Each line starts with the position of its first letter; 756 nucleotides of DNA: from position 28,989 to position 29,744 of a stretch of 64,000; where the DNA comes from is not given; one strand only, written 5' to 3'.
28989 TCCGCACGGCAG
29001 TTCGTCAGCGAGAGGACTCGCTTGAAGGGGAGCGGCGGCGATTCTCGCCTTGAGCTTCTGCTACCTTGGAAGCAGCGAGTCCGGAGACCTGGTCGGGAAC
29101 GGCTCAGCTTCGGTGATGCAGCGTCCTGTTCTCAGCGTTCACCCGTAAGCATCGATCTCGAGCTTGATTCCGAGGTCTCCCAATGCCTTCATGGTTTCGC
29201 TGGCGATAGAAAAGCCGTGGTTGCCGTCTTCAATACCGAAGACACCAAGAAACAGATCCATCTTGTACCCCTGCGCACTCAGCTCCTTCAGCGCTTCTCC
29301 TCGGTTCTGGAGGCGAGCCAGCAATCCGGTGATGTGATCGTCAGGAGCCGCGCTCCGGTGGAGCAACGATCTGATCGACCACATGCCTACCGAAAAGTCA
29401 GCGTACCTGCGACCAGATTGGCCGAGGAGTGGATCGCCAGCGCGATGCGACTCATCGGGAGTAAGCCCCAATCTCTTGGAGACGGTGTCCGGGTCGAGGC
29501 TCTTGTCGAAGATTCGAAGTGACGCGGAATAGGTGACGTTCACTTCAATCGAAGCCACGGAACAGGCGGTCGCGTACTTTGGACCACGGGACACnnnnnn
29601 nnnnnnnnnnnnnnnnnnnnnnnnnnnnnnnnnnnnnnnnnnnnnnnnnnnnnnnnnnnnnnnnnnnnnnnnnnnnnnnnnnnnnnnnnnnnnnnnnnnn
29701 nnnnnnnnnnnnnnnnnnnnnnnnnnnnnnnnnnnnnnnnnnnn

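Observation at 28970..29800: Low-GC islet: Unstab_antitox antitoxin upstream of a DUF4279 protein, a candidate unconventional toxin-antitoxin pair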

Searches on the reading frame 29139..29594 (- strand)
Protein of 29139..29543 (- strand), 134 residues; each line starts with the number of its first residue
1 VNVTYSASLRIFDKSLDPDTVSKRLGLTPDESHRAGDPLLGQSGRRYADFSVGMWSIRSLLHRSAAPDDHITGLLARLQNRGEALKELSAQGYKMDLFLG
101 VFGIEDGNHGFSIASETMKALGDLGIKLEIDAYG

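Call 4: search_protein_families(library=pfam, proteins=[window:29139-29543:-, window:29139-29594:-], max_evalue=0.01)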
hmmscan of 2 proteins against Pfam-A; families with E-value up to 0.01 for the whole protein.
window:29139-29543:- (134 aa): 1 family
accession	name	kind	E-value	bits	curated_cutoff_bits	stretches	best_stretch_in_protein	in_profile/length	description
PF14106.11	DUF4279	-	2.9e-19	69.9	25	1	13-130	2-116/116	Domain of unknown function (DUF4279)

window:29139-29594:- (151 aa): 1 family
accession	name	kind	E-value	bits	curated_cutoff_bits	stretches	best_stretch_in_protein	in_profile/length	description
PF14106.11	DUF4279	-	4.1e-19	69.4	25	1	30-147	2-116/116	Domain of unknown function (DUF4279)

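Call 5: search_protein_families(library=ncbifam, proteins=[window:29139-29543:-], max_evalue=0.01)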
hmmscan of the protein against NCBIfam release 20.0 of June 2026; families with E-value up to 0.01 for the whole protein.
window:29139-29543:- (134 aa): 0 families

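Call 6: search_protein_families(library=padloc, proteins=[window:29139-29543:-], max_evalue=0.1)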
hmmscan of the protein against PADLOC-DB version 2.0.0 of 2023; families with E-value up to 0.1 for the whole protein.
window:29139-29543:- (134 aa): 0 families

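Call 12: find_homologous_proteins(query=window:29139-29543:-, max_evalue=0.001)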
Query window:29139-29543:- (134 aa): 2 proteins with E <= 0.001 among 75 candidates.
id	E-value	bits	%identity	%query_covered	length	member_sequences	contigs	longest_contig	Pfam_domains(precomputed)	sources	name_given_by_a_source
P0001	3.4e-80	284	98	100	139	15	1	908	PF14106.13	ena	-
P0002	4.5e-42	161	82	68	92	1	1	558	PF14106.13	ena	-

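Call 28: search_protein_representatives(protein=window:29139-29543:-)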
Query: 134 residues. Proteins with E-value up to 0.001 (for the whole library): 1326; up to 1e-10: 154; up to 1e-30: 1. The best 150 are listed.
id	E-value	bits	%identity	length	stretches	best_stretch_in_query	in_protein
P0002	1.4e-42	160.9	86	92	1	2-88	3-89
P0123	6.3e-30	120.0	47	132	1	3-134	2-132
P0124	2.1e-29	118.3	37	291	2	7-128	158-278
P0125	2.9e-28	114.6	46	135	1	4-133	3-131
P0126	1.9e-27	112.0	44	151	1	5-133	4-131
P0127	4.4e-27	110.8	42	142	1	5-133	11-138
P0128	1.6e-25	105.7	43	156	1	6-133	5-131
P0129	2.9e-25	104.9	42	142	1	5-133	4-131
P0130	4.9e-25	104.2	43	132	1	5-133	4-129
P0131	9.3e-25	103.3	43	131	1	6-133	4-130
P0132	2.0e-24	102.2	38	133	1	3-133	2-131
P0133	3.2e-24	101.5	43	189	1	6-133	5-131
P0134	3.4e-24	101.4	41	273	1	5-133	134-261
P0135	4.0e-24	101.2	41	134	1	5-133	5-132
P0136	1.5e-23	99.4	42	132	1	5-133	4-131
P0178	5.9e-15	71.6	30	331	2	8-132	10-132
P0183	3.9e-14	68.9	31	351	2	8-133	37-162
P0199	3.9e-13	65.7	32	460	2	5-134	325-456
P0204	7.1e-13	64.8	28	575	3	11-132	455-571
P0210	9.2e-13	64.5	37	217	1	7-133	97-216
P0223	3.8e-12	62.5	36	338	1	6-133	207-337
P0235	1.0e-11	61.1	31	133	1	7-133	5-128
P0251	2.4e-11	59.9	40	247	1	6-133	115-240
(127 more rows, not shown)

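Call 30: search_protein_families(library=pfam, proteins=[P0124, P0134, P0199, P0204, P0223, P0251, P0210, P0183, P0178], max_evalue=0.001)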
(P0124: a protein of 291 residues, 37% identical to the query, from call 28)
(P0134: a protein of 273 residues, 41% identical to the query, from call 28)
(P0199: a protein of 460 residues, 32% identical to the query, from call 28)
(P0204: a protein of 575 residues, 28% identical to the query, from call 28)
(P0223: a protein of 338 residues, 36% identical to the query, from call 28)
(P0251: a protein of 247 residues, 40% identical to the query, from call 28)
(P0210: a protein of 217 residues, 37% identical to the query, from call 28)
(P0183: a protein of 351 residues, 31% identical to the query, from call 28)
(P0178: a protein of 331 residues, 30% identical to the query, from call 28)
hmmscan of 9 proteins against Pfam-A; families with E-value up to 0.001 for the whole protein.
P0124 (291 aa): 1 family
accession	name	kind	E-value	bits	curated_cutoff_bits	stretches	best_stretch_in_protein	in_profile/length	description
PF14106.11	DUF4279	-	1.9e-19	70.5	25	2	165-278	2-114/116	Domain of unknown function (DUF4279)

P0134 (273 aa): 1 family
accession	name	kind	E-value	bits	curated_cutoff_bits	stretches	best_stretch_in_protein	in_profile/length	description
PF14106.11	DUF4279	-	7.5e-15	55.7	25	1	141-258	1-116/116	Domain of unknown function (DUF4279)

P0199 (460 aa): 1 family
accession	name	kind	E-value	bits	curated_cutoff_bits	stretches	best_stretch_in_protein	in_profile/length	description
PF14106.11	DUF4279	-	3.8e-33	114.6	25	2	333-452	2-116/116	Domain of unknown function (DUF4279)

P0204 (575 aa): 1 family
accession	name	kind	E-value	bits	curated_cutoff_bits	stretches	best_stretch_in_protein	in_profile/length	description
PF14106.11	DUF4279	-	4.2e-54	182.2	25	4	140-253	4-114/116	Domain of unknown function (DUF4279)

P0223 (338 aa): 1 family
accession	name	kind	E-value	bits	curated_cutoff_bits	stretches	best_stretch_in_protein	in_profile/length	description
PF14106.11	DUF4279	-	5.6e-20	72.2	25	1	214-334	2-116/116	Domain of unknown function (DUF4279)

P0251 (247 aa): 2 families
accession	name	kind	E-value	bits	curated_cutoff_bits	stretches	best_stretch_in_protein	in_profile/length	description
PF14106.11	DUF4279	-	3.4e-19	69.6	25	1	122-237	2-116/116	Domain of unknown function (DUF4279)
PF11163.13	DUF2947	-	2.4e-08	34.5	25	1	16-100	70-152/152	Protein of unknown function (DUF2947)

P0210 (217 aa): 2 families
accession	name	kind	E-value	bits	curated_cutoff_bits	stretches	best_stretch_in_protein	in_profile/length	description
PF14106.11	DUF4279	-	6.7e-19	68.7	25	1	103-211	2-114/116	Domain of unknown function (DUF4279)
PF15919.11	HicB_lk_antitox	-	2.1e-05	25.1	27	1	5-62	3-59/123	HicB_like antitoxin of bacterial toxin-antitoxin system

P0183 (351 aa): 1 family
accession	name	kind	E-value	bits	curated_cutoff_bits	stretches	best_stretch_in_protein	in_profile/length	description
PF14106.11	DUF4279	-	3.1e-26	92.4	25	2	43-159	3-116/116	Domain of unknown function (DUF4279)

P0178 (331 aa): 1 family
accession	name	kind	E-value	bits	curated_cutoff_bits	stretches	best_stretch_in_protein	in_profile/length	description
PF14106.11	DUF4279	-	4.3e-37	127.4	25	2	215-308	2-95/116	Domain of unknown function (DUF4279)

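Call 38: find_encoding_contigs(protein=P0002, flank=3000, max_places=4)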
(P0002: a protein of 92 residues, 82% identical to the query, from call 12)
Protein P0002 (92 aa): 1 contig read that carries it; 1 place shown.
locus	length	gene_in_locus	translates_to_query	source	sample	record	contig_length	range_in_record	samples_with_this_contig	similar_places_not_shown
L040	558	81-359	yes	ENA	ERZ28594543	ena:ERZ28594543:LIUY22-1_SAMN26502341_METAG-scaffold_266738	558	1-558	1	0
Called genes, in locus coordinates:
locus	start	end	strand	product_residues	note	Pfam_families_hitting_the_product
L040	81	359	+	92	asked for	PF14106:DUF4279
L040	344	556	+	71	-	?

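Call 47: search_dna_similar(query=window:29139-29543:-, collection=plasmids, mode=protein, max_evalue=0.001, max_rows=30)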
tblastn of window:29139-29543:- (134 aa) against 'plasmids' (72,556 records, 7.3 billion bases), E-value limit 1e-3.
Records with a match: 24; places in all: 24; records where one place covers at least 80% of the query: 24.
Best place of each record, by identity: <60% 24.
By first word of the organism name: Ralstonia 20; Diaphorobacter 1; Ochrobactrum 1; Sphingomonas 1; Rhizobium 1.
By predicted mobility (MOB-suite, as given by PLSDB): non-mobilizable 14; mobilizable 10.
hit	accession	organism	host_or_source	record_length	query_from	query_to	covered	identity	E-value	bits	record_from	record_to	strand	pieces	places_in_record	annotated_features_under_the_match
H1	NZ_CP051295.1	Ralstonia solanacearum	Plantain,cell culture,stem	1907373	6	134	96%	34.4%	6e-13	71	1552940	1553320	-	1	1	none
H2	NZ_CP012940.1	Ralstonia solanacearum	plantain,cell culture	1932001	6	134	96%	34.4%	6e-13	71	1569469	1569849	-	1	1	none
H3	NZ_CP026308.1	Ralstonia solanacearum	Musa sp.,pure culture,plants with Moko ...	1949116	6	134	96%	34.4%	6e-13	71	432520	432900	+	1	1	none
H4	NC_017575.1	Ralstonia solanacearum Po82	-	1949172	6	134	96%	34.4%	6e-13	71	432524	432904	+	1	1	none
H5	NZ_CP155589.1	Ralstonia solanacearum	Musa sp.,cell culture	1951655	6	134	96%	34.4%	6e-13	71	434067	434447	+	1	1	none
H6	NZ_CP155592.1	Ralstonia solanacearum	Musa sp.,cell culture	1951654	6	134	96%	34.4%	6e-13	71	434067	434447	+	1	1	none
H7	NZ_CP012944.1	Ralstonia solanacearum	Cucumis sativus,cell culture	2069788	6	134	96%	34.4%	6e-13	71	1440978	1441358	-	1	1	none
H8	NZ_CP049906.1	Diaphorobacter sp. HDW4B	single bacterial strain,Hydrophilus ...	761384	2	133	99%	31.3%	4e-6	52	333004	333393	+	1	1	DUF4279 domain-containing protein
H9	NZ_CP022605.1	Ochrobactrum quorumnocens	cell culture,rhizosphere of potato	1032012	6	133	96%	28.9%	2e-7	55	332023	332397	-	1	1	record has no annotation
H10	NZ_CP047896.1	Sphingomonas changnyeongensis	Single cell,Fresh water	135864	5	133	96%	28.6%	1e-4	47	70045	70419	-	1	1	DUF4279 domain-containing protein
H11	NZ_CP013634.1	Rhizobium sp. N324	Phaseolus vulgaris,Whole ...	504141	7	133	95%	28.3%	7e-6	51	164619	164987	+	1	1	DUF4279 domain-containing protein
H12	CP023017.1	Ralstonia solanacearum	Solanum tuberosum,single cell,Potato ...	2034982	5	134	97%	26.0%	1e-5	50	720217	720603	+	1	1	hypothetical protein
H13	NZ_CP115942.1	Ralstonia syzygii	Musa sp.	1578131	5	134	97%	26.0%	8e-5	48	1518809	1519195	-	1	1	none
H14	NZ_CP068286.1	Ralstonia syzygii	Musa balbisiana cultivar Kepok,banana ...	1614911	5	134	97%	26.0%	8e-5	48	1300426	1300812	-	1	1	record has no annotation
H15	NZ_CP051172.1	Ralstonia pseudosolanacearum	Whole organism,potato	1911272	5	134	97%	25.2%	1e-4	47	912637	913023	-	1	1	none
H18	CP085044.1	Ralstonia solanacearum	sunflower,cell culture,stem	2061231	5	134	97%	24.4%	1e-4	47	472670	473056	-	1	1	DUF4279 domain-containing protein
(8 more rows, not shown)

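Call 48: predict_structure(alignment_id=A2)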
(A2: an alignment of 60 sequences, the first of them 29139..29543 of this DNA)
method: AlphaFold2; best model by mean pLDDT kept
length: 134 residues; sequences in the alignment: 60
mean_pLDDT: 97.3   pTM: 0.88
mean pLDDT of the five models: 97.3, 97.3, 97.1, 97.0, 96.9
residues with pLDDT >= 90: 130; 70-90: 4; 50-70: 0; < 50: 0
segments of 3 or more residues with pLDDT < 50: none
pLDDT, mean of each block of 10 residues (from residue 1): 96 99 98 98 97 99 98 98 98 98 93 98 98 94
secondary structure, 60 per line:
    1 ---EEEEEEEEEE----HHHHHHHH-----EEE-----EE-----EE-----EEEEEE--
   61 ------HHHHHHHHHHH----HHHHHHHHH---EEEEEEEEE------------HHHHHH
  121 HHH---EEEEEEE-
elements in order: E4-13 H18-25 E31-33 E53-58 H67-77 H82-90 E94-102 H115-123 E127-133

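Call 50: get_annotated_region(hit=H4, flank=4000)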
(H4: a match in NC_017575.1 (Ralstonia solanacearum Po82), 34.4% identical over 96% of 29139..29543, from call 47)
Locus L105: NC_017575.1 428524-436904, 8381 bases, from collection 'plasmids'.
description: Ralstonia solanacearum Po82 megaplasmid, complete sequence
organism: Ralstonia solanacearum Po82 (NCBI taxid 1031711)
taxonomy: Bacteria; Pseudomonadota; Betaproteobacteria; Burkholderiales; Burkholderiaceae; Ralstonia; Ralstonia solanacearum; Ralstonia solanacearum Po82
host: -; source: -; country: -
typing (MOB-suite, as given by PLSDB): non-mobilizable
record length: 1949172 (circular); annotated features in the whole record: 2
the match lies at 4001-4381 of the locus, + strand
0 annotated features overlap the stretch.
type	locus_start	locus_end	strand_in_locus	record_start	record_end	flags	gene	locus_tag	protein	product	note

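Call 51: get_annotated_region(hit=H8, flank=4000)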
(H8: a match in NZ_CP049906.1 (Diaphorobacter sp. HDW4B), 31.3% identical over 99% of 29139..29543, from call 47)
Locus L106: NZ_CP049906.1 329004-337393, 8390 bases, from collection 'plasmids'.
description: Diaphorobacter sp. HDW4B plasmid unnamed1, complete sequence
organism: Diaphorobacter sp. HDW4B (NCBI taxid 2714925)
taxonomy: Bacteria; Pseudomonadota; Betaproteobacteria; Burkholderiales; Comamonadaceae; Diaphorobacter; Diaphorobacter sp. HDW4B
host: -; source: single bacterial strain,Hydrophilus acuminatus; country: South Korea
typing (MOB-suite, as given by PLSDB): non-mobilizable
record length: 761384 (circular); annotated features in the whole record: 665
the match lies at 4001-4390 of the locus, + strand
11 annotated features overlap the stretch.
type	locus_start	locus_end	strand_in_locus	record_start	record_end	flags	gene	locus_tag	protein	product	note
CDS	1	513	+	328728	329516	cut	-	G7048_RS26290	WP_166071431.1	hypothetical protein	-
CDS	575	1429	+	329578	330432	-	-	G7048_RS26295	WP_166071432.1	hypothetical protein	-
CDS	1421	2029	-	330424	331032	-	-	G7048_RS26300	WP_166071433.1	TetR/AcrR family transcriptional regulator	GO:0006355 - regulation of DNA-templated transcription [Evidence IEA]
CDS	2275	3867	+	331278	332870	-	-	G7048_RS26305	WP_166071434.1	long-chain-fatty-acid--CoA ligase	-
CDS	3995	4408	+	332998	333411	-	-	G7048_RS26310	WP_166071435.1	DUF4279 domain-containing protein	-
CDS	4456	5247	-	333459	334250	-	-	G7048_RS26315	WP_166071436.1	enoyl-CoA hydratase-related protein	-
CDS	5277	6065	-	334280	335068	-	-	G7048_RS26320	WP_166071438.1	SDR family NAD(P)-dependent oxidoreductase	-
CDS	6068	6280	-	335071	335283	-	-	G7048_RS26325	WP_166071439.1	hypothetical protein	-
CDS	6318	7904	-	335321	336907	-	-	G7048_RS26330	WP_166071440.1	NAD(P)/FAD-dependent oxidoreductase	-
CDS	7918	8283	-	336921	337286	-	-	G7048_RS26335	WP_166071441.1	Rieske 2Fe-2S domain-containing protein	-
CDS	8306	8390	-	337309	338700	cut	-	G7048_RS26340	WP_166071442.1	aromatic ring-hydroxylating dioxygenase subunit alpha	-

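Call 52: get_annotated_region(hit=H10, flank=4000)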
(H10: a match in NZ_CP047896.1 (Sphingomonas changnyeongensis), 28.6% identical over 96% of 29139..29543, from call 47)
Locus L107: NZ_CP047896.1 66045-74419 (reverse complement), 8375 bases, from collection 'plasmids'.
description: Sphingomonas changnyeongensis strain C33 plasmid pC33, complete sequence
organism: Sphingomonas changnyeongensis (NCBI taxid 2698679)
taxonomy: Bacteria; Pseudomonadota; Alphaproteobacteria; Sphingomonadales; Sphingomonadaceae; Sphingomonas; Sphingomonas changnyeongensis
host: -; source: Single cell,Fresh water; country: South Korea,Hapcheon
typing (MOB-suite, as given by PLSDB): non-mobilizable
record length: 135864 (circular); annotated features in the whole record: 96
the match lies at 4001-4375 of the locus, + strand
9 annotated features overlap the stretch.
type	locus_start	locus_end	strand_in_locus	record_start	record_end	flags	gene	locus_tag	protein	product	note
CDS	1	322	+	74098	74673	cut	-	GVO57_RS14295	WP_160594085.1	PAS domain-containing protein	-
CDS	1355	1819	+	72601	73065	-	-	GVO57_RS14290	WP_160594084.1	transposase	GO:0006313 - DNA transposition [Evidence IEA]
CDS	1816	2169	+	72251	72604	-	tnpB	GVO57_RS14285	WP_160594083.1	IS66 family insertion sequence element accessory protein TnpB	-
CDS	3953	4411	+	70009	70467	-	-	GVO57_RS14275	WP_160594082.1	DUF4279 domain-containing protein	-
CDS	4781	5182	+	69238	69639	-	-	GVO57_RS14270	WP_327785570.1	GNAT family N-acetyltransferase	-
CDS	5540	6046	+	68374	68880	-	-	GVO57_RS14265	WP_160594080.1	hypothetical protein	-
CDS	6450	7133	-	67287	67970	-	-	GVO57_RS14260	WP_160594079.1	protein phosphatase 2C domain-containing protein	-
CDS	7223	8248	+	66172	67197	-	-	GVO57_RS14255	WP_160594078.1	hypothetical protein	-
CDS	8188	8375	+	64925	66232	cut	-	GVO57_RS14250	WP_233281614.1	MBL fold metallo-hydrolase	-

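Call 53: get_annotated_region(hit=H11, flank=4000)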
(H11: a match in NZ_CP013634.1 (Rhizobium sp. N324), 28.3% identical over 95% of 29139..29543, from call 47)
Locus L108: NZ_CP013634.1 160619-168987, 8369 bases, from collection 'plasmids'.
description: Rhizobium sp. N324 plasmid pRspN324d, complete sequence
organism: Rhizobium sp. N324 (NCBI taxid 1703969)
taxonomy: Bacteria; Pseudomonadota; Alphaproteobacteria; Hyphomicrobiales; Rhizobiaceae; Rhizobium; Rhizobium sp. N324
host: -; source: Phaseolus vulgaris,Whole organism,Legume-root nodule,legume-root nodule; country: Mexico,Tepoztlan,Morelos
typing (MOB-suite, as given by PLSDB): non-mobilizable
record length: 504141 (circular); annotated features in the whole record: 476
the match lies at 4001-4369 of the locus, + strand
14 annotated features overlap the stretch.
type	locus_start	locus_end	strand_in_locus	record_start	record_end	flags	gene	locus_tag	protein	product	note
CDS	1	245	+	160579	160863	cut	-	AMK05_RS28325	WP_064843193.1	immunity 53 family protein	-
CDS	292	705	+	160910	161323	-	-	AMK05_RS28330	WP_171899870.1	Imm8 family immunity protein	-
CDS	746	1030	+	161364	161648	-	-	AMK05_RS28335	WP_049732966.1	hypothetical protein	-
CDS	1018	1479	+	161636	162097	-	-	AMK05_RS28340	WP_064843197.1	hypothetical protein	-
CDS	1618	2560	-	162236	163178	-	-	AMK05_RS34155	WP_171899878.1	IS630 family transposase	-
CDS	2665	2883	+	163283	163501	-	-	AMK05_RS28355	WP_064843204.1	hypothetical protein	-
CDS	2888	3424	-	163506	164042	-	-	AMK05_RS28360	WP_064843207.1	hypothetical protein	-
CDS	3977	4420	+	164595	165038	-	-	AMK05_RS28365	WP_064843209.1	DUF4279 domain-containing protein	-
CDS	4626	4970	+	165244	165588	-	-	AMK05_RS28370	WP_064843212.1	hypothetical protein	-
CDS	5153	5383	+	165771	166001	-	-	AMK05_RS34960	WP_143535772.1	hypothetical protein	-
CDS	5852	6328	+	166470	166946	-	-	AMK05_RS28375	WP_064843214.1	hypothetical protein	-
CDS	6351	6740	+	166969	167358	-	-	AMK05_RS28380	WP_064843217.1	hypothetical protein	-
CDS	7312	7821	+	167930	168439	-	-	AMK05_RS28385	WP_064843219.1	ankyrin repeat domain-containing protein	-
CDS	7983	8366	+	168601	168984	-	-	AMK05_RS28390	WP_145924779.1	hypothetical protein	-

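Call 55: fold_search(model_id=the predicted structure, library=pdb)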
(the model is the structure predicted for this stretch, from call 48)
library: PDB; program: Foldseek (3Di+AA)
matches with E <= 10: 774; with E <= 0.001: 0
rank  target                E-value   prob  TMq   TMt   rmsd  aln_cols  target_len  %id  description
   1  7pkq_j                1.5e-02  0.35  0.27  0.23  15.5       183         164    9  Small subunit of the Chlamydomonas reinhardtii mitoribosome (released 2023-06-14)
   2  6r4p_A                2.5e-02  0.30  0.26  0.11   7.6       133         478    8  Structure of a soluble domain of adenylyl cyclase bound to an activated stimulatory G protein (released 2019-05-08)
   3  2w01_B                2.5e-02  0.16  0.21  0.16  10.6       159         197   14  Crystal structure of the guanylyl cyclase Cya2 (released 2008-09-30)
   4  1cjk_A                2.5e-02  0.15  0.19  0.15  11.3       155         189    8  COMPLEX OF GS-ALPHA WITH THE CATALYTIC DOMAINS OF MAMMALIAN ADENYLYL CYCLASE: COMPLEX WITH ADENOSINE 5'-(ALPHA THIO)-T (released 1999-08-31)
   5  6r3q_A                3.3e-02  0.23  0.25  0.07   9.2       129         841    8  The structure of a membrane adenylyl cyclase bound to an activated stimulatory G protein (released 2019-05-08)
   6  1cjk_B                3.3e-02  0.18  0.23  0.19  11.6       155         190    9  COMPLEX OF GS-ALPHA WITH THE CATALYTIC DOMAINS OF MAMMALIAN ADENYLYL CYCLASE: COMPLEX WITH ADENOSINE 5'-(ALPHA THIO)-T (released 1999-08-31)
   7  4m5j                  3.5e-02  0.33  0.26  0.24   9.6       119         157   20  The Identification, Analysis and Structure-Based Development of Novel Inhibitors of 6-hydroxymethyl-7,8-dihydropterin py (released 2014-04-02)
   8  1cbk_A                3.8e-02  0.35  0.28  0.25  10.4       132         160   14  7,8-DIHYDRO-6-HYDROXYMETHYLPTERIN-PYROPHOSPHOKINASE FROM HAEMOPHILUS INFLUENZAE (released 2000-03-01)
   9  1ab8_A                3.8e-02  0.23  0.26  0.21  10.7       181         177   10  RAT TYPE II ADENYLYL CYCLASE C2 DOMAIN/FORSKOLIN COMPLEX (released 1997-05-15)
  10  8w33_A                4.0e-02  0.75  0.36  0.33   8.9       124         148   14  Structure of McrD (methyl-coenzyme M reductase operon protein D) from Methanomassiliicoccus luminyensis (released 2024-07-03)
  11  9p2r_A                4.3e-02  0.16  0.25  0.13  11.3       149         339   11  Extended, CYR715-bound state of Manduca sexta soluble guanylate cyclase mutant beta C122S (released 2025-11-12)
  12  5d4n_B                4.6e-02  0.54  0.31  0.40   9.6       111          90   13  Structure of CPII bound to ADP, AMP and acetate, from Thiomonas intermedia K12 (released 2016-09-28)
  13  3ili                  4.6e-02  0.28  0.27  0.24  11.9       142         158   20  Crystal structure of E. coli HPPK(D95A) (released 2010-08-11)
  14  3w2v_A                4.6e-02  0.15  0.24  0.09  11.0       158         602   11  Crystal structure of the Cmr2dHD-Cmr3 subcomplex bound to 3'-AMP (released 2013-10-16)
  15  7ry3_C                4.9e-02  0.57  0.35  0.06   7.6       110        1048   11  Multidrug Efflux pump AdeJ with TP-6076 bound (released 2022-02-02)
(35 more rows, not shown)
